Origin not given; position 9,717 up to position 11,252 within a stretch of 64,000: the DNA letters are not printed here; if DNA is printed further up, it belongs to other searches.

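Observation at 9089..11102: Membrane-anchored octaheme cytochrome c translationally coupled to a His-rich 8-TM protein: a possible novel quinone-linked redox module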

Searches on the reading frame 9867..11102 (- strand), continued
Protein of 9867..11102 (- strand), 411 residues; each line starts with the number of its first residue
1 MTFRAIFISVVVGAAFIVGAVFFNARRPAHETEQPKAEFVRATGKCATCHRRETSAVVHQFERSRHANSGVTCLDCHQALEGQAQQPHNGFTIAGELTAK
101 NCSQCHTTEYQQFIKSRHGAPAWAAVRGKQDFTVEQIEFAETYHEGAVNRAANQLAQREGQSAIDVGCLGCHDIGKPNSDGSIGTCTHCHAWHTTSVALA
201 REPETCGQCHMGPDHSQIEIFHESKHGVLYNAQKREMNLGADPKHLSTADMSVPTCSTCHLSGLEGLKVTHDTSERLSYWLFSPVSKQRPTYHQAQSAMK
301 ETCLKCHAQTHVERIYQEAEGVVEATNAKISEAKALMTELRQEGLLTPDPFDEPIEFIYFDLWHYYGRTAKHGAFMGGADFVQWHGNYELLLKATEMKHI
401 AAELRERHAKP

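Call 21: find_homologous_proteins(query=window:9870-11102:-)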
Query window:9870-11102:- (411 aa): 3462 proteins with E <= 0.001 among 8000 candidates; the best 120 are listed.
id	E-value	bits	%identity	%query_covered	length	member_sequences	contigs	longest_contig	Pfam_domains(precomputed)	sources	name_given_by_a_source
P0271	3.3e-275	930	97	100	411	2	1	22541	PF09699.16,PF13447.12,PF14522.12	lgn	-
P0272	1.0e-265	899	93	100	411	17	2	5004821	PF09699.16,PF13447.12,PF14522.12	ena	-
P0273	1.7e-262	888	92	100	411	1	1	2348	PF09699.16,PF13447.12,PF14522.12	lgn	-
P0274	2.2e-260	881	91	100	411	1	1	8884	PF09699.16,PF13447.12,PF14522.12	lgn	-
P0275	1.6e-238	809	82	100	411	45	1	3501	PF09699.16,PF13435.12,PF13447.12,PF14522.12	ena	-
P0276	2.8e-237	805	82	100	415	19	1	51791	PF09699.16,PF14537.12,PF13435.12,PF13447.12,PF14522.12,PF22113.2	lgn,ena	-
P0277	3.8e-235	798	81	100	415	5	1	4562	PF09699.16,PF13435.12,PF13447.12,PF14522.12,PF22113.2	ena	-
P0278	4.6e-234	795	81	100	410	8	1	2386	PF09699.16,PF13447.12,PF14522.12,PF22113.2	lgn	-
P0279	1.6e-231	786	80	100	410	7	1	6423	PF13447.12,PF14522.12,PF22113.2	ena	-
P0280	2.6e-229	779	79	100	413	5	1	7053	PF09699.16,PF14537.12,PF13435.12,PF13447.12,PF14522.12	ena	-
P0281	4.3e-229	778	79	100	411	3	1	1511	PF09699.16,PF13435.12,PF13447.12,PF14522.12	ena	-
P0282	1.0e-228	777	79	99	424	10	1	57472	PF09699.16,PF14537.12,PF13435.12,PF13447.12,PF14522.12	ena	-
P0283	4.0e-228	775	78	100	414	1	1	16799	PF09699.16,PF14537.12,PF13435.12,PF13447.12,PF14522.12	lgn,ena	-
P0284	4.4e-228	775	78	100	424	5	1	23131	PF09699.16,PF14537.12,PF13435.12,PF13447.12,PF14522.12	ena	-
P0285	5.2e-228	775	78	100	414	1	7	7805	PF09699.16,PF14537.12,PF13435.12,PF13447.12,PF14522.12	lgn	-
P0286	5.2e-228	775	78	100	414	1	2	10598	PF09699.16,PF14537.12,PF13435.12,PF13447.12,PF14522.12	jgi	jgi:hypothetical protein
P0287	6.7e-228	774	78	100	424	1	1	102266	PF09699.16,PF14537.12,PF13435.12,PF13447.12,PF14522.12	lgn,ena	-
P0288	1.6e-227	773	78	100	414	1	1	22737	PF09699.16,PF14537.12,PF13435.12,PF13447.12,PF14522.12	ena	-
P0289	1.6e-227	773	78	100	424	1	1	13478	PF09699.16,PF14537.12,PF13435.12,PF13447.12,PF14522.12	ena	-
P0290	4.3e-227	772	78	100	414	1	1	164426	PF09699.16,PF14537.12,PF13435.12,PF13447.12,PF14522.12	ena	-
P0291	7.8e-227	771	78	100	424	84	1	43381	PF09699.16,PF14537.12,PF13435.12,PF13447.12,PF14522.12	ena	-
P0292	1.4e-226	770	78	100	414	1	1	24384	PF09699.16,PF14537.12,PF13435.12,PF13447.12,PF14522.12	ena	-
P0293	2.5e-226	769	78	100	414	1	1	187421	PF09699.16,PF14537.12,PF13435.12,PF13447.12,PF14522.12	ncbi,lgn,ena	-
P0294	1.1e-222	757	78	99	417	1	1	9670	PF09699.16,PF13435.12,PF13447.12,PF14522.12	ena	-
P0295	4.3e-220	749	78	99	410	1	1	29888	PF09699.16,PF13435.12,PF13447.12,PF14522.12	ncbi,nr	ncbi:MAG: multiheme c-type cytochrome [Candidatus Poribacteria bacterium]|nr:multiheme c-type cytoch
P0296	3.4e-217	739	76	100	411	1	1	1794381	PF09699.16,PF13435.12,PF13447.12,PF14522.12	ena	-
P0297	8.8e-217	738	75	100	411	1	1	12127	PF09699.16,PF14537.12,PF13435.12,PF13447.12,PF14522.12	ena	-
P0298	1.0e-216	738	75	100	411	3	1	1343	PF09699.16,PF14537.12,PF13435.12,PF13447.12,PF14522.12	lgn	-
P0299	1.3e-216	737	75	100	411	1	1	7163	PF09699.16,PF14537.12,PF13435.12,PF13447.12,PF14522.12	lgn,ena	-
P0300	8.6e-216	735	75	100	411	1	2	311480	PF09699.16,PF14537.12,PF13435.12,PF13447.12,PF14522.12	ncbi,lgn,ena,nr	ncbi:MAG: multiheme c-type cytochrome [Candidatus Poribacteria bacterium]|nr:multiheme c-type cytoch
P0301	8.8e-216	734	75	100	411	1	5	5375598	PF09699.16,PF14537.12,PF13435.12,PF13447.12,PF14522.12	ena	-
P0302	9.6e-216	734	75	100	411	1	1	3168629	PF09699.16,PF14537.12,PF13435.12,PF13447.12,PF14522.12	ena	-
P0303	1.7e-215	734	76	100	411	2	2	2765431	PF09699.16,PF14537.12,PF13435.12,PF13447.12,PF14522.12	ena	-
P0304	1.9e-215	733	76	100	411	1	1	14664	PF09699.16,PF14537.12,PF13435.12,PF13447.12,PF14522.12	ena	-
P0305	3.1e-215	733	75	100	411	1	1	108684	PF09699.16,PF14537.12,PF13435.12,PF13447.12,PF14522.12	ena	-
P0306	4.7e-215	732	76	100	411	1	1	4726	PF09699.16,PF14537.12,PF13435.12,PF13447.12,PF14522.12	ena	-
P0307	4.7e-215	732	76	100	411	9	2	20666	PF09699.16,PF14537.12,PF13435.12,PF13447.12,PF14522.12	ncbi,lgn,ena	-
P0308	5.2e-215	732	75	100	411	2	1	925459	PF09699.16,PF14537.12,PF13435.12,PF02335.21,PF13447.12,PF14522.12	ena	-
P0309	5.6e-215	732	75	100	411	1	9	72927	PF09699.16,PF14537.12,PF13435.12,PF13447.12,PF14522.12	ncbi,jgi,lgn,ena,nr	ncbi:MAG: multiheme c-type cytochrome [Candidatus Poribacteria bacterium]|nr:multiheme c-type cytoch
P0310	6.3e-215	732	75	100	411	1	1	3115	PF09699.16,PF14537.12,PF13435.12,PF13447.12,PF14522.12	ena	-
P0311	8.9e-215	731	75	100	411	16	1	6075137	PF09699.16,PF13435.12,PF13447.12,PF14522.12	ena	-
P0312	9.5e-215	731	75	100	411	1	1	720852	PF09699.16,PF14537.12,PF13435.12,PF13447.12,PF14522.12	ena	-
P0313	1.9e-214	730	75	100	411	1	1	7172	PF09699.16,PF14537.12,PF13435.12,PF13447.12,PF14522.12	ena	-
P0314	2.0e-214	730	76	99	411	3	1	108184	PF09699.16,PF14537.12,PF13435.12,PF13447.12,PF14522.12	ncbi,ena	-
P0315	2.0e-214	730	75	100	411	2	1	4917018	PF09699.16,PF14537.12,PF13435.12,PF13447.12,PF14522.12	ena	-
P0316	2.2e-214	730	75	100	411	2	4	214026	PF09699.16,PF13435.12,PF13447.12,PF14522.12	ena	-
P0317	2.4e-214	730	76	99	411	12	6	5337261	PF09699.16,PF13435.12,PF02085.22,PF13447.12,PF14522.12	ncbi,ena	-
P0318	2.8e-214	730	75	100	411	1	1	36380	PF09699.16,PF14537.12,PF13435.12,PF13447.12,PF14522.12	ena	-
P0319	3.6e-214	729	76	99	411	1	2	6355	PF09699.16,PF14537.12,PF13435.12,PF13447.12,PF14522.12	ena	-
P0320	4.0e-214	729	74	100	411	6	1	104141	PF09699.16,PF14537.12,PF13435.12,PF13447.12,PF14522.12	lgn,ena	-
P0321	4.0e-214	729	75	100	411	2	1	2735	PF09699.16,PF14537.12,PF13435.12,PF13447.12,PF14522.12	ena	-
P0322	8.7e-214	728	76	99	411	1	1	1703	PF09699.16,PF13435.12,PF13447.12,PF14522.12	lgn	-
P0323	1.0e-213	728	75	100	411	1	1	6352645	PF09699.16,PF14537.12,PF13435.12,PF13447.12,PF14522.12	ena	-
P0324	1.3e-213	727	74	100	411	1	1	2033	PF09699.16,PF14537.12,PF13435.12,PF13447.12,PF14522.12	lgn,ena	-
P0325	1.8e-213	727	74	100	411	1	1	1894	PF09699.16,PF14537.12,PF13435.12,PF13447.12,PF14522.12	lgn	-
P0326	2.0e-213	727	75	100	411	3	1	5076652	PF09699.16,PF14537.12,PF13435.12,PF13447.12,PF14522.12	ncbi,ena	-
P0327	3.3e-213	726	75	99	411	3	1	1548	PF09699.16,PF13435.12,PF13447.12,PF14522.12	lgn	-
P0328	3.4e-213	726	75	99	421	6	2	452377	PF09699.16,PF14537.12,PF13435.12,PF13447.12,PF14522.12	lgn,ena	-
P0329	2.6e-212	723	74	100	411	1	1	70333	PF09699.16,PF14537.12,PF13435.12,PF13447.12,PF14522.12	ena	-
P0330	5.3e-212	722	76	99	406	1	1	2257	PF09699.16,PF13435.12,PF13447.12,PF14522.12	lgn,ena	-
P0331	6.1e-212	722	74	100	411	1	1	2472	PF09699.16,PF14537.12,PF13435.12,PF13447.12,PF14522.12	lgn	-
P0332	2.3e-211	720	73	100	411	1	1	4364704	PF09699.16,PF14537.12,PF13435.12,PF13447.12,PF14522.12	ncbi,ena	-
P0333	2.8e-211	720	75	100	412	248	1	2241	PF09699.16,PF13435.12,PF13447.12,PF14522.12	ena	-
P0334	3.4e-211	719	73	100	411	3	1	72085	PF09699.16,PF14537.12,PF13435.12,PF13447.12,PF14522.12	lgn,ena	-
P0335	9.5e-211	718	73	100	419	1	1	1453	PF09699.16,PF13435.12,PF13447.12,PF14522.12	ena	-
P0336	2.3e-210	717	74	100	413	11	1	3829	PF09699.16,PF13435.12,PF13447.12,PF14522.12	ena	-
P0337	2.5e-210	717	74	100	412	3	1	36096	PF09699.16,PF14537.12,PF13435.12,PF13447.12,PF14522.12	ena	-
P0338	2.0e-209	714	74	100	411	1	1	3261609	PF09699.16,PF13435.12,PF13447.12,PF14522.12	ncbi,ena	-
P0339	2.4e-208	710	72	100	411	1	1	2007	PF09699.16,PF13435.12,PF02335.21,PF13447.12,PF14522.12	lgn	-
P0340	8.0e-207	705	72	100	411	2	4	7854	PF09699.16,PF13435.12,PF13447.12,PF14522.12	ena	-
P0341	8.9e-207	705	73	100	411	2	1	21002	PF09699.16,PF13435.12,PF13447.12,PF14522.12,PF22113.2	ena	-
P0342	1.3e-206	704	73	100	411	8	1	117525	PF09699.16,PF13447.12,PF14522.12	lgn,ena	-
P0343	2.2e-204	697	72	100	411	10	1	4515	PF09699.16,PF13435.12,PF13447.12,PF14522.12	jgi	-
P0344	4.0e-203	693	71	99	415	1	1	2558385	PF09699.16,PF14537.12,PF13435.12,PF02335.21,PF13447.12,PF14522.12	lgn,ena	-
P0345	8.6e-203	692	69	100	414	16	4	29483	PF09699.16,PF13435.12,PF03264.20,PF02335.21,PF13447.12,PF14522.12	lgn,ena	-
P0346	9.1e-203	692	71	100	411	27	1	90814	PF09699.16,PF13435.12,PF02335.21,PF13447.12,PF14522.12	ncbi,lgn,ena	-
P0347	7.0e-202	689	70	100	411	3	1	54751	PF09699.16,PF14537.12,PF13435.12,PF13447.12,PF14522.12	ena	-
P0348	5.2e-201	686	70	100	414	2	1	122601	PF09699.16,PF13435.12,PF03264.20,PF02335.21,PF13447.12,PF14522.12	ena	-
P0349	1.4e-200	684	70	99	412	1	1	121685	PF13435.12,PF13447.12,PF14522.12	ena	-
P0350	8.6e-200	682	70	100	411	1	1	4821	PF09699.16,PF13435.12,PF13447.12,PF14522.12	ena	-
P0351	2.6e-198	677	69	99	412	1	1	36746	PF09699.16,PF13435.12,PF03264.20,PF02335.21,PF13447.12,PF14522.12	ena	-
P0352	3.0e-198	677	68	100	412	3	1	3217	PF09699.16,PF13435.12,PF02335.21,PF13447.12,PF14522.12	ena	-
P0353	3.7e-198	676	70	99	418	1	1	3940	PF09699.16,PF13435.12,PF02335.21,PF13447.12,PF14522.12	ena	-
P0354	6.6e-198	676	77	90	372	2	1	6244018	PF09699.16,PF14537.12,PF13435.12,PF13447.12,PF14522.12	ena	-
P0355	3.5e-197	673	68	100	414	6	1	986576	PF09699.16,PF13435.12,PF02335.21,PF13447.12,PF14522.12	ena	-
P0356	7.6e-197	672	67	100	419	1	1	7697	PF09699.16,PF13435.12,PF13447.12,PF14522.12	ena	-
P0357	2.3e-196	671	69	99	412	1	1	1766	PF09699.16,PF13435.12,PF13447.12,PF14522.12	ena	-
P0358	2.5e-196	670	69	99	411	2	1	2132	PF09699.16,PF13447.12,PF14522.12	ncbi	-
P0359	3.1e-196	670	69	99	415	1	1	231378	PF09699.16,PF13447.12,PF14522.12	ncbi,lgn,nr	ncbi:MAG: nitrate reductase [Phycisphaera sp.]|nr:nitrate reductase [Phycisphaera sp.]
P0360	4.5e-196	670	68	99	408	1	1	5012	PF09699.16,PF13435.12,PF03264.20,PF02335.21,PF13447.12,PF14522.12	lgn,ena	-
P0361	1.2e-195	668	69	99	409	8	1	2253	PF09699.16,PF13435.12,PF02335.21,PF13447.12,PF14522.12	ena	-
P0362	1.4e-195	668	67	100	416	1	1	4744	PF09699.16,PF13435.12,PF13447.12,PF14522.12,PF22113.2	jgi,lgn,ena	-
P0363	1.6e-195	668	67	100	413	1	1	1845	PF09699.16,PF13447.12,PF14522.12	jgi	-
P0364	3.8e-195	667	70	98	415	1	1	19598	PF09699.16,PF02335.21,PF13447.12,PF14522.12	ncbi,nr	ncbi:ammonia-forming cytochrome c nitrite reductase subunit c552 [bacterium AH-315-F18]|nr:ammonia-f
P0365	5.5e-195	666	66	99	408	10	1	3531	PF09699.16,PF13435.12,PF02335.21,PF13447.12,PF14522.12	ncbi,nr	ncbi:ammonia-forming cytochrome c nitrite reductase subunit c552 [candidate division KSB1 bacterium]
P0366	1.1e-194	665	67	98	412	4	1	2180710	PF09699.16,PF13435.12,PF02335.21,PF13447.12,PF14522.12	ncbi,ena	-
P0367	1.9e-194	664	67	99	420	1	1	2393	PF09699.16,PF02335.21,PF13447.12,PF14522.12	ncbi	-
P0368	4.5e-194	663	68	99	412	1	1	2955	PF09699.16,PF13435.12,PF02335.21,PF13447.12,PF14522.12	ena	-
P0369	5.4e-194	663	67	100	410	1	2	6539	PF09699.16,PF13435.12,PF13447.12,PF14522.12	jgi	-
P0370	7.1e-194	662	68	99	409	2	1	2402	PF09699.16,PF13435.12,PF13447.12,PF14522.12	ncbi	-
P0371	1.1e-193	662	67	100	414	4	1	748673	PF09699.16,PF13435.12,PF03264.20,PF13447.12,PF14522.12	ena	-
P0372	1.9e-193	661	68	98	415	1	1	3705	PF09699.16,PF13435.12,PF13447.12,PF14522.12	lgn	-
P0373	2.2e-193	661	68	100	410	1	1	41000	PF09699.16,PF13435.12,PF13447.12,PF14522.12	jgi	jgi:hypothetical protein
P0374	3.0e-193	660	67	100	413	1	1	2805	PF09699.16,PF13435.12,PF13447.12,PF14522.12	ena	-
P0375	3.5e-193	660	67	99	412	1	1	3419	PF09699.16,PF13447.12,PF14522.12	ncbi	-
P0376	4.0e-193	660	66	100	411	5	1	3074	PF09699.16,PF13435.12,PF02335.21,PF13447.12,PF14522.12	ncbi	-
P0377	7.7e-193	659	66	100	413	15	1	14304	PF09699.16,PF13435.12,PF13447.12,PF14522.12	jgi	-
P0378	1.2e-192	658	66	100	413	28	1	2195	PF09699.16,PF13435.12,PF13447.12,PF14522.12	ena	-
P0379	1.3e-192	658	67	100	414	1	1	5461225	PF09699.16,PF13435.12,PF13447.12,PF14522.12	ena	-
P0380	1.5e-192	658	65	100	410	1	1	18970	PF09699.16,PF13435.12,PF13447.12,PF14522.12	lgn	-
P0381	1.8e-192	658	69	99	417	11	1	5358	PF09699.16,PF13435.12,PF02335.21,PF13447.12,PF14522.12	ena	-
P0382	1.8e-192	658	66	100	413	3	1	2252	PF09699.16,PF13435.12,PF13447.12,PF14522.12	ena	-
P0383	1.9e-192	658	68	99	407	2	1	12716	PF09699.16,PF13435.12,PF02335.21,PF13447.12,PF14522.12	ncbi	-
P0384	2.0e-192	658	67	100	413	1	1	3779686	PF09699.16,PF13435.12,PF13447.12,PF14522.12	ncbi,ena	-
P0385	2.0e-192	658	69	99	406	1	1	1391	PF09699.16,PF13435.12,PF13447.12,PF14522.12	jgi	jgi:hypothetical protein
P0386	2.3e-192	657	65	100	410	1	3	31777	PF09699.16,PF13435.12,PF13447.12,PF14522.12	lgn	-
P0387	2.7e-192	657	66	100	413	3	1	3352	PF09699.16,PF13435.12,PF13447.12,PF14522.12,PF22113.2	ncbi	-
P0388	3.2e-192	657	66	99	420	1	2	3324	PF09699.16,PF14537.12,PF13435.12,PF13447.12,PF14522.12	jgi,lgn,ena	-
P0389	3.8e-192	657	65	99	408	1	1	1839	PF09699.16,PF13435.12,PF02335.21,PF13447.12,PF14522.12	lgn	-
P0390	4.3e-192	656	68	99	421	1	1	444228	PF09699.16,PF13447.12,PF14522.12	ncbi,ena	-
